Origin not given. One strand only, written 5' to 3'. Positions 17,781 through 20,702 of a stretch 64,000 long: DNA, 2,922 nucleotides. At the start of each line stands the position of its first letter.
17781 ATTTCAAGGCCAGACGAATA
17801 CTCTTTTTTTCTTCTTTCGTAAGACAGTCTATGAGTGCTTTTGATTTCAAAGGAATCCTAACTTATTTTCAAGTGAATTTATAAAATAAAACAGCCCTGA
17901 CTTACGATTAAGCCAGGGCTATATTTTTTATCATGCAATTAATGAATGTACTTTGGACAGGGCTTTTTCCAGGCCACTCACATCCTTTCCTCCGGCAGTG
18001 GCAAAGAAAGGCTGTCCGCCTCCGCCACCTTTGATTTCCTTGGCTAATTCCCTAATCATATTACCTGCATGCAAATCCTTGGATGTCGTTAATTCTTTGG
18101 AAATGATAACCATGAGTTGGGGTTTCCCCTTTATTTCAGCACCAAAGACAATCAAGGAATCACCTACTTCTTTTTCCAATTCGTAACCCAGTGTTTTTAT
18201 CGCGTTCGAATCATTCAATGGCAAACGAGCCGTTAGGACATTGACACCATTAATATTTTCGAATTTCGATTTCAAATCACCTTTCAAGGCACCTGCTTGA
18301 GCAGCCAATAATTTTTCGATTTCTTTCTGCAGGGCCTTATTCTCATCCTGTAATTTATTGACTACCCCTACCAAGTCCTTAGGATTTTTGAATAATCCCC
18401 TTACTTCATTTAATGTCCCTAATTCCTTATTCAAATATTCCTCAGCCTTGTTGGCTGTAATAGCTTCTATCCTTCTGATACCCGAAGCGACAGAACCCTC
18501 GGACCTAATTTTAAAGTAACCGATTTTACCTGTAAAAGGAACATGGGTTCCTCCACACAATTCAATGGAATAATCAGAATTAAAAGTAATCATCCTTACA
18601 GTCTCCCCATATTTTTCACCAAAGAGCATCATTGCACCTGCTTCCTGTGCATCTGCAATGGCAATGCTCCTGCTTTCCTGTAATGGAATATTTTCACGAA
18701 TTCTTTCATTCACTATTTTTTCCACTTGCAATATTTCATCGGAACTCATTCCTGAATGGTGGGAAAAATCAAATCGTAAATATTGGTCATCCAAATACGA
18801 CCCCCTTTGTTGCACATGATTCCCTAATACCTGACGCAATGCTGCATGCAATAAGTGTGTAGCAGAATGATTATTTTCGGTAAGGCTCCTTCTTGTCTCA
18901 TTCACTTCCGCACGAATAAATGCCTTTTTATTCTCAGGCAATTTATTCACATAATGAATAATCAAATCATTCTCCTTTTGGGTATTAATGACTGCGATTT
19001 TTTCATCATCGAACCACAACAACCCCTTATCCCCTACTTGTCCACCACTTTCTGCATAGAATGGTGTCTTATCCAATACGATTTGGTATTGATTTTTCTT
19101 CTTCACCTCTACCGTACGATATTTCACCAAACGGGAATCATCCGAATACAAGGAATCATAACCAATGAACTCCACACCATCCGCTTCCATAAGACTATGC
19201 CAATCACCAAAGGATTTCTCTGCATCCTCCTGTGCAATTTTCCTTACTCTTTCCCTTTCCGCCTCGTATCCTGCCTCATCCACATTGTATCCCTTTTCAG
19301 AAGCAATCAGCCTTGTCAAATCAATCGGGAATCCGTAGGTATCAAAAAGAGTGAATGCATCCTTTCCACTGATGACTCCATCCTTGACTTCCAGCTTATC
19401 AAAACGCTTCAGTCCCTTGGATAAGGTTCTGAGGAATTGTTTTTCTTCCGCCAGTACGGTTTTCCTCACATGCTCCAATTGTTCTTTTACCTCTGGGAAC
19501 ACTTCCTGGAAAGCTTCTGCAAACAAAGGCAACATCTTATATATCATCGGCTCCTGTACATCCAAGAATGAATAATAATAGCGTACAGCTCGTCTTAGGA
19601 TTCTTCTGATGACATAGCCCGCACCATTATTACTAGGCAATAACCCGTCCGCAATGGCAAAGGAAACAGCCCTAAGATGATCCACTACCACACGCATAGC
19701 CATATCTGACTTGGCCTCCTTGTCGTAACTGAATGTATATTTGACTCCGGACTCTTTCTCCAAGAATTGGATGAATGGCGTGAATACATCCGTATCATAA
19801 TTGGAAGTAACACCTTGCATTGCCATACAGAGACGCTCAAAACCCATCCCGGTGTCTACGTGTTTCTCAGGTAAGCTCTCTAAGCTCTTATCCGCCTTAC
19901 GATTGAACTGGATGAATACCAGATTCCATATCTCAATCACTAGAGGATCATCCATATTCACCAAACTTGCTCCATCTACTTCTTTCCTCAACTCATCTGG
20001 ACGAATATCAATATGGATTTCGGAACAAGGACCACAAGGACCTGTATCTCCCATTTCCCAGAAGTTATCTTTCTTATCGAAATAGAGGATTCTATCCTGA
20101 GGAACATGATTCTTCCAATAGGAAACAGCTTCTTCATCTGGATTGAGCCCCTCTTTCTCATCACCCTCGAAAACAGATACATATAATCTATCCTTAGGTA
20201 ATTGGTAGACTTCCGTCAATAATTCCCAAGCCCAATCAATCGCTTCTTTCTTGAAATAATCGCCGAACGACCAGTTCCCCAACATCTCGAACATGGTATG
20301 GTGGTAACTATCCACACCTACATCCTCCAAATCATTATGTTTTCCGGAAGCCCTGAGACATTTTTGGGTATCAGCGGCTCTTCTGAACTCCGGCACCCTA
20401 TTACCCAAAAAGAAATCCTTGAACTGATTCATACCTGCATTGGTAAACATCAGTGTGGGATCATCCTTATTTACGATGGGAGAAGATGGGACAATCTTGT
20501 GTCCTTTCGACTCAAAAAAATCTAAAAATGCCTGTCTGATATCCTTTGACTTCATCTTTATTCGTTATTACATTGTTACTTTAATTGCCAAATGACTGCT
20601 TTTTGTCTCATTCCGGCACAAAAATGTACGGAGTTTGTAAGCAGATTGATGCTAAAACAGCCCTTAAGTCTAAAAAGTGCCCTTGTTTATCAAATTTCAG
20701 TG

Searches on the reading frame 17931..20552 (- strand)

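Call 84: search_protein_families(library=pfam, proteins=[window:17931-20552:-], max_evalue=0.0001)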
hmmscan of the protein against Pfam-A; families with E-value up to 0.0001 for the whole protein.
window:17931-20552:- (873 aa): 3 families
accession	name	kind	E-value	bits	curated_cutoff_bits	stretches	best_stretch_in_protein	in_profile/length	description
PF01411.24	tRNA-synt_2c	-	5e-197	656.2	30.3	1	4-538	1-534/552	tRNA synthetases class II (A)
PF07973.19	tRNA_SAD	-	6.3e-15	55.3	24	1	652-696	1-44/44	Threonyl and Alanyl tRNA synthetase second additional domain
PF02272.25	DHHA1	-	9.4e-12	45.7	25.9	1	770-872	2-100/102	DHHA1 domain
